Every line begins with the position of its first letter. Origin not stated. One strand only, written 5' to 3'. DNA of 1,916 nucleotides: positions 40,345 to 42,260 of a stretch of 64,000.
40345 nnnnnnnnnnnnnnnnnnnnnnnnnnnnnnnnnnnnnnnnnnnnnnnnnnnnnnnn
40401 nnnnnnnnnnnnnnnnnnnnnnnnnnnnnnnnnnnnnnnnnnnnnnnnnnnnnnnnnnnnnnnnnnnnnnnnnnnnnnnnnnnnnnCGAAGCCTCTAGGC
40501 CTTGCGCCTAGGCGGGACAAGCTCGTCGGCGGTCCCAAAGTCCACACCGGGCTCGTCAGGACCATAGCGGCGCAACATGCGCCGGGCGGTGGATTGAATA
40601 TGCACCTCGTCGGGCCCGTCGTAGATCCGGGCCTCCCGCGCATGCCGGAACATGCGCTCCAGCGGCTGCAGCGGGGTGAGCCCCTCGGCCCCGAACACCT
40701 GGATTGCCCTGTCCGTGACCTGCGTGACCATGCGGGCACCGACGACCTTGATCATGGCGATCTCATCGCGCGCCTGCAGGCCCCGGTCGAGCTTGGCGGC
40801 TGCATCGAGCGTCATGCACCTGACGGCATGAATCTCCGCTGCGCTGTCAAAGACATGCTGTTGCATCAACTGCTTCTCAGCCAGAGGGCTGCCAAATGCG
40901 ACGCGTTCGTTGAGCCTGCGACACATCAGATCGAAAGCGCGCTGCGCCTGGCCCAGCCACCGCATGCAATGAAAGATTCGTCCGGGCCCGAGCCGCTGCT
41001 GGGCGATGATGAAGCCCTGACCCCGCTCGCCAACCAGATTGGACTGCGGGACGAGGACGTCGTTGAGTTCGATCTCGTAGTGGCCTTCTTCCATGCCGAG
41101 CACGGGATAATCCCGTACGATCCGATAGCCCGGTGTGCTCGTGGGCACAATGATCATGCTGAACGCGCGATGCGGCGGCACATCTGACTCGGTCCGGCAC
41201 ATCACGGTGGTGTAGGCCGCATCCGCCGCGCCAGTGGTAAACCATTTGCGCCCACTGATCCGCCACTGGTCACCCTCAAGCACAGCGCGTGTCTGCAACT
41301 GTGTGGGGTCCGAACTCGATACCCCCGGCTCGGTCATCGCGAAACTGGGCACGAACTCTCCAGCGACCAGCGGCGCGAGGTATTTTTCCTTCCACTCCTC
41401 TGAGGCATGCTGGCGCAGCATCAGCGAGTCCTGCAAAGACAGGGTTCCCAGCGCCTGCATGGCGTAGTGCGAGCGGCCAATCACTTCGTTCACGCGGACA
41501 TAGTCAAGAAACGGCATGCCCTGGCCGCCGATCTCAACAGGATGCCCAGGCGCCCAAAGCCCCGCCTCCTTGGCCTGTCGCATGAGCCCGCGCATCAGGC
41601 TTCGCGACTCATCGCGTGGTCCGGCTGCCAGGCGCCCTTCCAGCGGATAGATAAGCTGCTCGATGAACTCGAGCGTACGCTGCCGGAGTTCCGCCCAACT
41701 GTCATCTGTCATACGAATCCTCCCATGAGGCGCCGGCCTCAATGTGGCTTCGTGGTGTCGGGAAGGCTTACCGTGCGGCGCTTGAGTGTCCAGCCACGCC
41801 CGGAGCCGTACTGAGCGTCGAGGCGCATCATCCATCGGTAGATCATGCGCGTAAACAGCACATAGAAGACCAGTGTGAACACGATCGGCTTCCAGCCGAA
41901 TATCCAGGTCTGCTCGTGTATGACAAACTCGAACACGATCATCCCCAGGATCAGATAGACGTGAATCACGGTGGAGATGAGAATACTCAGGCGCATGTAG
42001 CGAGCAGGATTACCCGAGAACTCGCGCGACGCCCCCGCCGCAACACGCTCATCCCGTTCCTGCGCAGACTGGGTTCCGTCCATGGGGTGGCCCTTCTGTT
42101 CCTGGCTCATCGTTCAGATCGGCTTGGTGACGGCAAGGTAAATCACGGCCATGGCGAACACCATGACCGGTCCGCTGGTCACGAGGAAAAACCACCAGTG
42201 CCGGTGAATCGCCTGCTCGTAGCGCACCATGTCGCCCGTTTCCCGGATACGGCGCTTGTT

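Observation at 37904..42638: Split ACAD10/11-type (Lva-like) 4-hydroxyacyl-CoA kinase plus phospho-eliminating dehydrogenase operon, extended by two unknown membrane proteins and an alpha/beta hydrolase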

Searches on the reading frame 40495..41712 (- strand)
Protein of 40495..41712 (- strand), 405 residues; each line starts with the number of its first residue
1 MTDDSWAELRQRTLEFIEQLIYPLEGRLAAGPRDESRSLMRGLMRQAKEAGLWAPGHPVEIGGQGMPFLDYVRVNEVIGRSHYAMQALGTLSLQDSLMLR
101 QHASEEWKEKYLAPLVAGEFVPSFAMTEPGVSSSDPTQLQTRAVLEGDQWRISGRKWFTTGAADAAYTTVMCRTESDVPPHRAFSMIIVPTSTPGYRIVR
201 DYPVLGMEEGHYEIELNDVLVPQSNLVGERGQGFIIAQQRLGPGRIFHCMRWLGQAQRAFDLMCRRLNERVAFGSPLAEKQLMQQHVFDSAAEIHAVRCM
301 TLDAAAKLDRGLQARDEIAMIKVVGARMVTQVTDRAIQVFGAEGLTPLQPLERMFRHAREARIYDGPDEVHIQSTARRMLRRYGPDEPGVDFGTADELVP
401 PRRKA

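Call 3: search_protein_families(library=pfam, proteins=[window:40495-41712:-], max_evalue=0.01)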
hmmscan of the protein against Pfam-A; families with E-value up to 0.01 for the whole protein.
window:40495-41712:- (405 aa): 4 families
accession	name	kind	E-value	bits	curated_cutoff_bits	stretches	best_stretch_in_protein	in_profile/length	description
PF00441.29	Acyl-CoA_dh_1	-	6.9e-43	146.8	22.4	1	231-380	1-150/150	Acyl-CoA dehydrogenase, C-terminal domain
PF02770.24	Acyl-CoA_dh_M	-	2e-22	79.6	33.3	1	123-219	1-97/97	Acyl-CoA dehydrogenase, middle domain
PF08028.16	Acyl-CoA_dh_2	-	1.2e-16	61.7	22.7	1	247-365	2-130/134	Acyl-CoA dehydrogenase, C-terminal domain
PF02771.21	Acyl-CoA_dh_N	-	2.6e-13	50.8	22.9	1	8-119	6-113/113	Acyl-CoA dehydrogenase, N-terminal domain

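Call 4: search_protein_families(library=ncbifam, proteins=[window:40495-41712:-], max_evalue=0.01)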
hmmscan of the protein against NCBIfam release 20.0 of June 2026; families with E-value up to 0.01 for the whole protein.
window:40495-41712:- (405 aa): 23 families
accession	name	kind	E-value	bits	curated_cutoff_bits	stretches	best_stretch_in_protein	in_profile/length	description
NF042972.1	AcrlCoAredClosAcrC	equivalog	9.7e-58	195.6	640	1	9-380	12-377/378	acryloyl-CoA reductase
NF008997.0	PRK12341.1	equivalog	8.6e-47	160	537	1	34-383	33-380/382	acyl-CoA dehydrogenase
NF043006.1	CyhCrbnylCoADH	equivalog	2.5e-44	151.8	650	1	95-374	93-370/380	cyclohexane-1-carbonyl-CoA dehydrogenase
NF002885.1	PRK03354.1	equivalog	1.6e-39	136.1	540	1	58-383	57-377/378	crotonobetainyl-CoA dehydrogenase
NF058590.1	AcCoDHFadEBacil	equivalog_domain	3.5e-39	134.8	600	1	9-374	28-405/586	acyl-CoA dehydrogenase FadE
TIGR03207.1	cyc_hxne_CoA_dh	equivalog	4.9e-37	127.5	575.35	1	32-371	26-363/372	cyclohexanecarboxyl-CoA dehydrogenase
NF042439.1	SulpropCoADesulf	equivalog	8.5e-37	126.8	600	1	34-381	20-372/379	3-sulfinopropanoyl-CoA desulfinase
NF045652.1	ProlPCPDhRedW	equivalog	9.1e-37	126.7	650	1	37-379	30-373/376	L-prolyl-[peptidyl-carrier protein] dehydrogenase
NF045552.1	GlutCoADH_Des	equivalog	2e-35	122.7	470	1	40-366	39-366/387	glutaryl-CoA dehydrogenase Acd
NF053553.1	prodigi_MBC_PigA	equivalog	5.5e-35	121.2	500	1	34-379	32-379/381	prodigiosin MBC biosynthesis dehydrogenase PigA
TIGR04022.1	sulfur_SfnB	equivalog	7.1e-18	64.6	430.9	1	29-365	24-366/391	SfnB family sulfur acquisition oxidoreductase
TIGR03204.1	pimC_large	equivalog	2.7e-17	62.7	623.85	1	33-341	35-340/395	pimeloyl-CoA dehydrogenase large subunit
NF037942.1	ac_ACP_DH_MbtN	equivalog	4.2e-15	55.4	700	1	79-379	67-365/376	mycobactin biosynthesis acyl-ACP dehydrogenase MbtN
TIGR03203.1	pimD_small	equivalog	1.3e-13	50.8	652.7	1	49-348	48-345/378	pimeloyl-CoA dehydrogenase small subunit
NF052270.1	Staph_DH_FadE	equivalog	1.8e-13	50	600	1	103-371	121-385/400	acyl-CoA dehydrogenase FadE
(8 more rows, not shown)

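Call 5: search_solved_structures(query=window:40495-41712:-, max_evalue=1e-10, show_alignments=2)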
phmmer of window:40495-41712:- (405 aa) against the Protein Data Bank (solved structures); distinct sequences matched with E-value up to 1e-10: 89 (the best 60 are shown).
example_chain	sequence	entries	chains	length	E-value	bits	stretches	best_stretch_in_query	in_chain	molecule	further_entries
2wbi_A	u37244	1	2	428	6.2e-67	229.5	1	43-381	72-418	ACYL-COA DEHYDROGENASE FAMILY MEMBER 11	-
8v3u_A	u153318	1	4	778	1.2e-65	225.3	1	10-380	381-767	Acyl-Coenzyme A dehydrogenase family, member 11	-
8v3v_A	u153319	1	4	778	5.7e-65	223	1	10-380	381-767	Acyl-Coenzyme A dehydrogenase family, member 11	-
4hr3_A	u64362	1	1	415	6.8e-60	206.3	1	42-385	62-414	Putative acyl-CoA dehydrogenase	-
5ol2_C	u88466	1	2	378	9.4e-49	169.7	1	10-375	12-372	Acyl-CoA dehydrogenase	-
2vig_A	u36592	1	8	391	3.3e-46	161.3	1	15-384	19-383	SHORT-CHAIN SPECIFIC ACYL-COA DEHYDROGENASE,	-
7y0a_A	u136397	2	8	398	6.2e-46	160.4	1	15-384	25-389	Short-chain specific acyl-CoA dehydrogenase, mitochondrial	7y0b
8sgs_A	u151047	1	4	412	1e-45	159.7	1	15-383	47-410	Short-chain specific acyl-CoA dehydrogenase, mitochondrial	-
1jqi_A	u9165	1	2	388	3e-45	158.1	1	9-383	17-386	short chain acyl-CoA dehydrogenase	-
1ukw_A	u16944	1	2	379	4.1e-45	157.7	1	30-380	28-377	acyl-CoA dehydrogenase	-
4n5f_A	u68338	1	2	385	7.5e-45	156.8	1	34-378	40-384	Putative acyl-CoA dehydrogenase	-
4l1f_A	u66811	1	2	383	2.5e-44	155.1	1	12-381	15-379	Acyl-CoA dehydrogenase domain protein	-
4u83_A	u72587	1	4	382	3e-44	154.8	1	7-372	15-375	Acyl-CoA dehydrogenase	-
4m9a_A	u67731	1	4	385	2e-43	152.1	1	42-378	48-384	Acyl-CoA dehydrogenase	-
4iv6_A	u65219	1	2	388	9.1e-42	146.6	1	36-386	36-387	Acyl-CoA dehydrogenase FadE3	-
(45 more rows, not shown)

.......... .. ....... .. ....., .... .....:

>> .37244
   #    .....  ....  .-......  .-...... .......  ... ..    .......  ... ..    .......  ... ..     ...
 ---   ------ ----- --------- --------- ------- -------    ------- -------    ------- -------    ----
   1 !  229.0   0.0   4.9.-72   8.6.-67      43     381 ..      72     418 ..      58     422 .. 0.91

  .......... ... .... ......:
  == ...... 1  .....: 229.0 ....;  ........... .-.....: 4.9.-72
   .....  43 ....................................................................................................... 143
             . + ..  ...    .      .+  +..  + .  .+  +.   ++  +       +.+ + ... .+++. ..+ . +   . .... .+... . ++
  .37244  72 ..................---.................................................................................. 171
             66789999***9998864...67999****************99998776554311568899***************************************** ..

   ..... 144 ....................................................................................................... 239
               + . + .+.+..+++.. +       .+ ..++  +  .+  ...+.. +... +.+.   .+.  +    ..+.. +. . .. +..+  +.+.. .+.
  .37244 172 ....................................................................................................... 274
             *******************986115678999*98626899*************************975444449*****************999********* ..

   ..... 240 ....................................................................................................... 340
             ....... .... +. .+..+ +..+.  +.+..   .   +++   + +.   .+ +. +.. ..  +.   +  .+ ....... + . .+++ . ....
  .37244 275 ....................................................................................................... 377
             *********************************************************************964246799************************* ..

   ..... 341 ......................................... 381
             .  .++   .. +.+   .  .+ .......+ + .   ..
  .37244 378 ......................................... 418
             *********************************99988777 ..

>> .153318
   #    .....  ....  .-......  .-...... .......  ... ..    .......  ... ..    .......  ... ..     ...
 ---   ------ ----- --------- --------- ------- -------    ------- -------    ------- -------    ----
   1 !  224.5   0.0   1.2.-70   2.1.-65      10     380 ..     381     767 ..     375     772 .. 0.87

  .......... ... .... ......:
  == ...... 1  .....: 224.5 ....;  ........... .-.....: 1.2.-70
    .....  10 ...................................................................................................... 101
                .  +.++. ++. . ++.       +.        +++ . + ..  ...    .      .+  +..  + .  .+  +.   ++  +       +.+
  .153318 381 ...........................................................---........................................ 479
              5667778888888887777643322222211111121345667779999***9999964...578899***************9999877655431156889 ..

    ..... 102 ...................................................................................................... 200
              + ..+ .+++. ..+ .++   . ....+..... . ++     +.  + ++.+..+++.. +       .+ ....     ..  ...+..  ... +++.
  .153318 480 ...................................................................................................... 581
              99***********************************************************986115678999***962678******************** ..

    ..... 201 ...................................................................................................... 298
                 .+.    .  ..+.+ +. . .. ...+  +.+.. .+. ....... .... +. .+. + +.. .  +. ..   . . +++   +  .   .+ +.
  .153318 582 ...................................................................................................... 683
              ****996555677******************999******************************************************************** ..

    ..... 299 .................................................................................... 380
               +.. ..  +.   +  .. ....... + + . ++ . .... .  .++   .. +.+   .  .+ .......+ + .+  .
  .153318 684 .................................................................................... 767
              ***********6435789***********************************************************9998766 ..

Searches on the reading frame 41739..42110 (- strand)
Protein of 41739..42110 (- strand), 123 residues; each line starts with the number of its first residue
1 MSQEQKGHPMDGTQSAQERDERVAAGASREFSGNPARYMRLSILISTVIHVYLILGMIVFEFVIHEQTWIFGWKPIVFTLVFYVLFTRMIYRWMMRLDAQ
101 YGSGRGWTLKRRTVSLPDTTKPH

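Call 3: search_protein_families(library=pfam, proteins=[window:41739-42110:-], max_evalue=0.01)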
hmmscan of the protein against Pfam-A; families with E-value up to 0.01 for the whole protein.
window:41739-42110:- (123 aa): 0 families

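Call 4: search_protein_families(library=ncbifam, proteins=[window:41739-42110:-], max_evalue=0.01)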
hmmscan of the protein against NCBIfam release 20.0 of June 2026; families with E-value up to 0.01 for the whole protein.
window:41739-42110:- (123 aa): 0 families
